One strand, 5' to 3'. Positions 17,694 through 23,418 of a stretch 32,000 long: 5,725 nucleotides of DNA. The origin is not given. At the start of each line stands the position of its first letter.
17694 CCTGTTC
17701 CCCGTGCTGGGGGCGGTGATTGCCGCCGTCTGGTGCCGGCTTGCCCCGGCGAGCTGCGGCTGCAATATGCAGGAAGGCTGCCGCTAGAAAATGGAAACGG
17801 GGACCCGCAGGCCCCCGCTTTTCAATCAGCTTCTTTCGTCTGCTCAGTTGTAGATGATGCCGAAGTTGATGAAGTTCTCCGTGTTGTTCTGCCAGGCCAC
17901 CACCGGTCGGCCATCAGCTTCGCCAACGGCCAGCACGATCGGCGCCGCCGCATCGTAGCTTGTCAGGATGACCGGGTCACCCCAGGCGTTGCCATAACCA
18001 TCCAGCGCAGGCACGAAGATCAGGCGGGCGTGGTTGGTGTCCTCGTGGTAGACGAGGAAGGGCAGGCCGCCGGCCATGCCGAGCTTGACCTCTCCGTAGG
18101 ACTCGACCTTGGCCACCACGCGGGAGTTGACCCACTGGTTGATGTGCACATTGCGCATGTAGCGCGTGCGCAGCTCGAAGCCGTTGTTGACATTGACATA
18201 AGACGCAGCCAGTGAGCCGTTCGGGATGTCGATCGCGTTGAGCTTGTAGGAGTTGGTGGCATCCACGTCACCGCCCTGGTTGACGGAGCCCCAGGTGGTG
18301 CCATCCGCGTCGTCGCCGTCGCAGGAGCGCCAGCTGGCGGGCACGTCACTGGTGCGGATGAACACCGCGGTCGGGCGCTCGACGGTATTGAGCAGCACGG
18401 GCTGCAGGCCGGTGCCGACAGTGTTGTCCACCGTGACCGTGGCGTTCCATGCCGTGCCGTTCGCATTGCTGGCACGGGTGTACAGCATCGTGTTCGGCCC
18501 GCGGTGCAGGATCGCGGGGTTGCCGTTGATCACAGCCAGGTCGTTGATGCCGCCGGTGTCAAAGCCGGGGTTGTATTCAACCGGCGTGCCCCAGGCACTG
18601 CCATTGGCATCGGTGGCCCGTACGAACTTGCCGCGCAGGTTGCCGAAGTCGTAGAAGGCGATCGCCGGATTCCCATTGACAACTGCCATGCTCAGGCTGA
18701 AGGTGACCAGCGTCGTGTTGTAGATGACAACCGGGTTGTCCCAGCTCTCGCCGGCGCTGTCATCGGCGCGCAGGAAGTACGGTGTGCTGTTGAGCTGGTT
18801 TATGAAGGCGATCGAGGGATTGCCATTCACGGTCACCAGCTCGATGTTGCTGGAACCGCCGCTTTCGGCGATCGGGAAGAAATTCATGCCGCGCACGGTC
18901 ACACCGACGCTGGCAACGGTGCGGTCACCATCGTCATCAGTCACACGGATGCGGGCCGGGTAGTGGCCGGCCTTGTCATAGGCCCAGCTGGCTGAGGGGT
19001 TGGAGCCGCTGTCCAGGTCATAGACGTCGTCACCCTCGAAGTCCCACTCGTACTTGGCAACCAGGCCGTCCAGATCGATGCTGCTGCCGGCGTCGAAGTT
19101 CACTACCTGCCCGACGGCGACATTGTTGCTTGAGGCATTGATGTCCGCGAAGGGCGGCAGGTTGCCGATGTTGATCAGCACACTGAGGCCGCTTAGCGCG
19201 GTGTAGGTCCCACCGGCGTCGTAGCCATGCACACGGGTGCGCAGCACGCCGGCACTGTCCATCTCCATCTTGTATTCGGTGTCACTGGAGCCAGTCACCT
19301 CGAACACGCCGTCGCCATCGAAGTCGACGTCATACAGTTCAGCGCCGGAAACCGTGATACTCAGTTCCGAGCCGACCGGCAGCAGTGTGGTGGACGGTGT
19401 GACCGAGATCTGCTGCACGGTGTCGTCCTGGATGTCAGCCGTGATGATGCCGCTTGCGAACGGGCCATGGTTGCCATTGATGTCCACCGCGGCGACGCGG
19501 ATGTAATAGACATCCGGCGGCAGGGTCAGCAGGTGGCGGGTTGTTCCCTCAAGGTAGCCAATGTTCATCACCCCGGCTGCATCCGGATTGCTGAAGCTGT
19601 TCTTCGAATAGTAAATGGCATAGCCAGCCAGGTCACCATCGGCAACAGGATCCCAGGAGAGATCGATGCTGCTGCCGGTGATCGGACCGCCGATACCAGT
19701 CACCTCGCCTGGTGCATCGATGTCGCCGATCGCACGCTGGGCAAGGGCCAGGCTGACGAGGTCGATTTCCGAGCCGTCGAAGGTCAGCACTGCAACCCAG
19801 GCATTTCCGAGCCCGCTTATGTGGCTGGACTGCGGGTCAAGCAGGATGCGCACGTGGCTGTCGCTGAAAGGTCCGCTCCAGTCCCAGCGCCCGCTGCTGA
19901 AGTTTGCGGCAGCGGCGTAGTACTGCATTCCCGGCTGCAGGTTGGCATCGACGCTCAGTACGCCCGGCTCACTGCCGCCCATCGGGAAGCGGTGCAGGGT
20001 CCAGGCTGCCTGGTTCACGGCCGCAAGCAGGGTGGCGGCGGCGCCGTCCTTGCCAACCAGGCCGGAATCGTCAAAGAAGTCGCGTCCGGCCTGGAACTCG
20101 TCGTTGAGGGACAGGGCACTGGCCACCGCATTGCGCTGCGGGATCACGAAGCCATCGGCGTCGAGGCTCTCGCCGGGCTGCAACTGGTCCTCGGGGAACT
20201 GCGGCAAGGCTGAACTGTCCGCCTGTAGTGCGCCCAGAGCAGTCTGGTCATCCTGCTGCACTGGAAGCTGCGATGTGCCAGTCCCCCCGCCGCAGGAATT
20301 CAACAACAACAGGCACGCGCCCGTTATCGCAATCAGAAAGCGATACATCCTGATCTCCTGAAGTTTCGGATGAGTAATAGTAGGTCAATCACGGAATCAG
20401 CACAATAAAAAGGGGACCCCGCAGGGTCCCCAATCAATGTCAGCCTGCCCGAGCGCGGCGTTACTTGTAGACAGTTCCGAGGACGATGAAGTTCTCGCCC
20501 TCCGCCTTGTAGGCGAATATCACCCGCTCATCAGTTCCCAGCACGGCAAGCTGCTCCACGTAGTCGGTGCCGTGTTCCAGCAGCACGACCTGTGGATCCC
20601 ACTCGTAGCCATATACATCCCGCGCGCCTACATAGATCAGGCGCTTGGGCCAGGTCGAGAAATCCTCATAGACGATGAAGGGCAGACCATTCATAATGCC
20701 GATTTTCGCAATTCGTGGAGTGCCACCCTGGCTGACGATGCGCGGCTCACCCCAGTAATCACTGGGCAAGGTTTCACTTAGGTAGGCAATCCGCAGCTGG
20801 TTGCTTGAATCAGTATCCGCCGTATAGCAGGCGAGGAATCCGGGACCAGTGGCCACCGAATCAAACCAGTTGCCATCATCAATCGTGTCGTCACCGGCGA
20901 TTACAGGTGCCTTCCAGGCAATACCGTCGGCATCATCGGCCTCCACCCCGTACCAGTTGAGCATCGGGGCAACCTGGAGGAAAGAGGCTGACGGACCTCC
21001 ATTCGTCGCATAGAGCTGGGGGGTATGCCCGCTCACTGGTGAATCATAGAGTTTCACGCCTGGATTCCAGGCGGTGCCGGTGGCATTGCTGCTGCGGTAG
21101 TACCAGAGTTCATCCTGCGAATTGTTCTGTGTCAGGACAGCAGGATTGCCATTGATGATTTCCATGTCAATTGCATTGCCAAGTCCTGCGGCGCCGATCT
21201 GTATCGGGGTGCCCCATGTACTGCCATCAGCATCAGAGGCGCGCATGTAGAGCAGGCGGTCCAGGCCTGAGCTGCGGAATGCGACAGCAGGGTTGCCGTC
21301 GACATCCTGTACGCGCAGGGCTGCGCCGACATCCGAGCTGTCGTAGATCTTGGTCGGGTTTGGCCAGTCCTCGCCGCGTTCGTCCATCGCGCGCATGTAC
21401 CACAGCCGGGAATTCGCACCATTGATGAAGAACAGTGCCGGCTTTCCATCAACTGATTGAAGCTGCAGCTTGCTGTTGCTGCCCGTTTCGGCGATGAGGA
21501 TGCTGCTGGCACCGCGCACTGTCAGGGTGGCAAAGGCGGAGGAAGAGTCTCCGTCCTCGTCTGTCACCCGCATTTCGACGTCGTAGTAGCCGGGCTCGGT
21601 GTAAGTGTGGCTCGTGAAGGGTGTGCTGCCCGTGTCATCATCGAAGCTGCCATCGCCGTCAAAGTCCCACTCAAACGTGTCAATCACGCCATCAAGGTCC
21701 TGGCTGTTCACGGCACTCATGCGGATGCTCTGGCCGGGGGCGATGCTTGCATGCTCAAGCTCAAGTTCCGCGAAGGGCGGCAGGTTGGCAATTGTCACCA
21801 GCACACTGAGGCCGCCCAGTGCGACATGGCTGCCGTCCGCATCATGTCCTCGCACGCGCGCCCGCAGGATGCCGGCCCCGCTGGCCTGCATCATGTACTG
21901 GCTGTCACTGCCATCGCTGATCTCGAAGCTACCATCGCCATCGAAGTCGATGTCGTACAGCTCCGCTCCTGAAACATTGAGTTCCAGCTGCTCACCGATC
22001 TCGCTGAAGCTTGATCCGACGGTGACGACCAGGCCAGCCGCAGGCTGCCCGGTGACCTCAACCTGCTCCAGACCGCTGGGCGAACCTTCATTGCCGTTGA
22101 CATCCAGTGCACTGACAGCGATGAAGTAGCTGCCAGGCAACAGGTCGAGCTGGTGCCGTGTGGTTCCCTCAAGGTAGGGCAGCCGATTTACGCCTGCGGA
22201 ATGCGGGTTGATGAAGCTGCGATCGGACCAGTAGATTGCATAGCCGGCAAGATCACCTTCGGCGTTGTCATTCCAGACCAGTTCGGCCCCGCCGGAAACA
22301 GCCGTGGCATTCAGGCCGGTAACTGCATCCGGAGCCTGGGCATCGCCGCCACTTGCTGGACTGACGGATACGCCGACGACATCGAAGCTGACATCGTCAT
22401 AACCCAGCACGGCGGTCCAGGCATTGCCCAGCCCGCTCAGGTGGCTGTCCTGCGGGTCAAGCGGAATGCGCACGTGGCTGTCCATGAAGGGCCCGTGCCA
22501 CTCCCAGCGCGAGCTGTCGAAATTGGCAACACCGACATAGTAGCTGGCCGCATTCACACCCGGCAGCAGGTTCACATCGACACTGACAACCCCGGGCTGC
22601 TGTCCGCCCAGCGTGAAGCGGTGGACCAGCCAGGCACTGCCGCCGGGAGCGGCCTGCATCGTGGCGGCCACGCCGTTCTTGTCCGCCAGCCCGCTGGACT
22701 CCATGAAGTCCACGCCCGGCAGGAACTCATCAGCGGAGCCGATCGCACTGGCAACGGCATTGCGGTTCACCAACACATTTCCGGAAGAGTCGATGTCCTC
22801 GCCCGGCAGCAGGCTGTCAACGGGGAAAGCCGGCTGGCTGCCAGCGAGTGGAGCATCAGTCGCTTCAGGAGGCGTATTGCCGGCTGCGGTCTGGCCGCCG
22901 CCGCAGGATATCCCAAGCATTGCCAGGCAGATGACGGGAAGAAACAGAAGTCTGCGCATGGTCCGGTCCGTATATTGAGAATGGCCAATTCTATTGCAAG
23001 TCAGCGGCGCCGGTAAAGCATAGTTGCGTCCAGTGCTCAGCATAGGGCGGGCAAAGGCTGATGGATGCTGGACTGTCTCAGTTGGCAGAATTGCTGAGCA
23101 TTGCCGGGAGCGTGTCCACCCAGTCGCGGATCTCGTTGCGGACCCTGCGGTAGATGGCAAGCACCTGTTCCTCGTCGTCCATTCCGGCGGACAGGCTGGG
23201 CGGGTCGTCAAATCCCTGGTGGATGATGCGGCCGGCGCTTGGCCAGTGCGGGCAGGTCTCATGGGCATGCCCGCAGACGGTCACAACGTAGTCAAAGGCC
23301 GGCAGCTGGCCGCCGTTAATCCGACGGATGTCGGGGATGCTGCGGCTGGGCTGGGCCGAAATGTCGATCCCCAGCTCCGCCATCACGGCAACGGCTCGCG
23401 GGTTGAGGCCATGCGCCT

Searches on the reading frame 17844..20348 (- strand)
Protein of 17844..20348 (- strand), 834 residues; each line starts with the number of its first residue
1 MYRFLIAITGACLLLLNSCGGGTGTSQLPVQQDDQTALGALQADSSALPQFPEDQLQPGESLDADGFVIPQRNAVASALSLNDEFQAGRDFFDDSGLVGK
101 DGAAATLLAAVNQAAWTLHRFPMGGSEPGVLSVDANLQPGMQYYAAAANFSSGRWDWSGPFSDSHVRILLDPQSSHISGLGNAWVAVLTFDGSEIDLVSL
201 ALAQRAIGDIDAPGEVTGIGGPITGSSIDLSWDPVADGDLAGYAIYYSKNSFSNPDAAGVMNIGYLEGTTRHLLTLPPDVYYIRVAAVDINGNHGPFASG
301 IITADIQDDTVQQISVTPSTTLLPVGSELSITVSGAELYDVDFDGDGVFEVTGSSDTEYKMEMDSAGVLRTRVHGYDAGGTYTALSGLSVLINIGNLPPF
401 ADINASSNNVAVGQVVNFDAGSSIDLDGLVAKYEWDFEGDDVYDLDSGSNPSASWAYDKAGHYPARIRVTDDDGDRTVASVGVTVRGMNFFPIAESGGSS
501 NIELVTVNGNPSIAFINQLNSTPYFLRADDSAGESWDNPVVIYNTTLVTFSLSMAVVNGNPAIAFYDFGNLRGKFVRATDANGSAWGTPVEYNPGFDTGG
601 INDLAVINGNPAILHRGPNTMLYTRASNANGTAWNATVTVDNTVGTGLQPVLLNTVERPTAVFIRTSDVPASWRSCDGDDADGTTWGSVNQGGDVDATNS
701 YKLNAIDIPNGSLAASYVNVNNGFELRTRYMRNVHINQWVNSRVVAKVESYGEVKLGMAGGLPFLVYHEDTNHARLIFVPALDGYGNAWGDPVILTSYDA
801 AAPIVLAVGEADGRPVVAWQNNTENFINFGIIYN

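Call 10: search_protein_families(library=pfam, proteins=[window:17844-20348:-], max_evalue=0.01)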
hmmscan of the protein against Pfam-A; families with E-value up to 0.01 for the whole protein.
window:17844-20348:- (834 aa): 4 families
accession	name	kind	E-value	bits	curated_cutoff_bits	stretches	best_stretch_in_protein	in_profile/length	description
PF18911.6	PKD_4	-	2.1e-12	47.4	27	1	397-485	2-85/85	PKD domain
PF00801.26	PKD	-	1.8e-07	31.5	23.5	1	403-477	4-73/80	PKD domain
PF00041.27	fn3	-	0.00083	20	25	1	212-294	2-75/84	Fibronectin type III domain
PF22352.2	K319L-like_PKD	-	0.0024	18.3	27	1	417-485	15-84/84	K319L-like, PKD domain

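Call 76: search_protein_families(library=ncbifam, proteins=[window:17844-20348:-], max_evalue=0.1)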
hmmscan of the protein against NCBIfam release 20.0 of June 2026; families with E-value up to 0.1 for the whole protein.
window:17844-20348:- (834 aa): 1 family
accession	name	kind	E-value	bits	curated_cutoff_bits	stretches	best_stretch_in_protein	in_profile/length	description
NF012211.1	tand_rpt_95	domain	0.089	12.8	90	0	467-495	66-94/98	tandem-95 repeat protein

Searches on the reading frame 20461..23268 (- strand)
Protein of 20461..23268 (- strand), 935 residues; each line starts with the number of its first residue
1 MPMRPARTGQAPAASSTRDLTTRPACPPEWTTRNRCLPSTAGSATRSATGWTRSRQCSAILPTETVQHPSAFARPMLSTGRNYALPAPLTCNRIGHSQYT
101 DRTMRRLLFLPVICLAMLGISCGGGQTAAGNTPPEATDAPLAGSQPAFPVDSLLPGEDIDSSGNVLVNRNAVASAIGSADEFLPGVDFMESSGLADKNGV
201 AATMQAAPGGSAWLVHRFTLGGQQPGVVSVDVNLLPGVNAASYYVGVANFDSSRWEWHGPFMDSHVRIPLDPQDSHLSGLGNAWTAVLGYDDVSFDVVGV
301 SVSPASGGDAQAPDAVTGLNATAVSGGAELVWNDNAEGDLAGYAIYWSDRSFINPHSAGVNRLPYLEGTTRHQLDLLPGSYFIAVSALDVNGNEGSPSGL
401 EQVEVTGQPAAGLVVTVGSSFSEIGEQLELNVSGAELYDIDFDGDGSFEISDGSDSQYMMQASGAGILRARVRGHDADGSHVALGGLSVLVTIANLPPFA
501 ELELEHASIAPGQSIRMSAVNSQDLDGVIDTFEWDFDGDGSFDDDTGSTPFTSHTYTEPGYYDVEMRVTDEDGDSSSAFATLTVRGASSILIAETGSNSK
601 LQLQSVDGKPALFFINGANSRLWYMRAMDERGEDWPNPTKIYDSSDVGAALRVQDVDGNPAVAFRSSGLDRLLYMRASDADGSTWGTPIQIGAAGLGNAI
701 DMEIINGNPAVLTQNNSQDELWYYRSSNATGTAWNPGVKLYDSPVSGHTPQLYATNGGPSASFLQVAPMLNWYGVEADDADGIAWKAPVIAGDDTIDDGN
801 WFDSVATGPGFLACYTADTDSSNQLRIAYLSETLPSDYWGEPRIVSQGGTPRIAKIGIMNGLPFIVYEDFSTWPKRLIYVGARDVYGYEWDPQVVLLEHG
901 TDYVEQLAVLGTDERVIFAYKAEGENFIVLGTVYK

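Call 10: search_protein_families(library=pfam, proteins=[window:20461-23268:-], max_evalue=0.01)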
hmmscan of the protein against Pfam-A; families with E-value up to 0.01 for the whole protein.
window:20461-23268:- (935 aa): 4 families
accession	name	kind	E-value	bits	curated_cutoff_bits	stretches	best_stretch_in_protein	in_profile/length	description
PF18911.6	PKD_4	-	2.8e-15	56.6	27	1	496-584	2-85/85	PKD domain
PF00801.26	PKD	-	6.4e-12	45.8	23.5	1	505-577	7-74/80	PKD domain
PF07495.19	Y_Y_Y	-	0.00049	20.4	26.6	0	543-584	24-62/65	Y_Y_Y domain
PF22352.2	K319L-like_PKD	-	0.0027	18.1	27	1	510-584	9-84/84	K319L-like, PKD domain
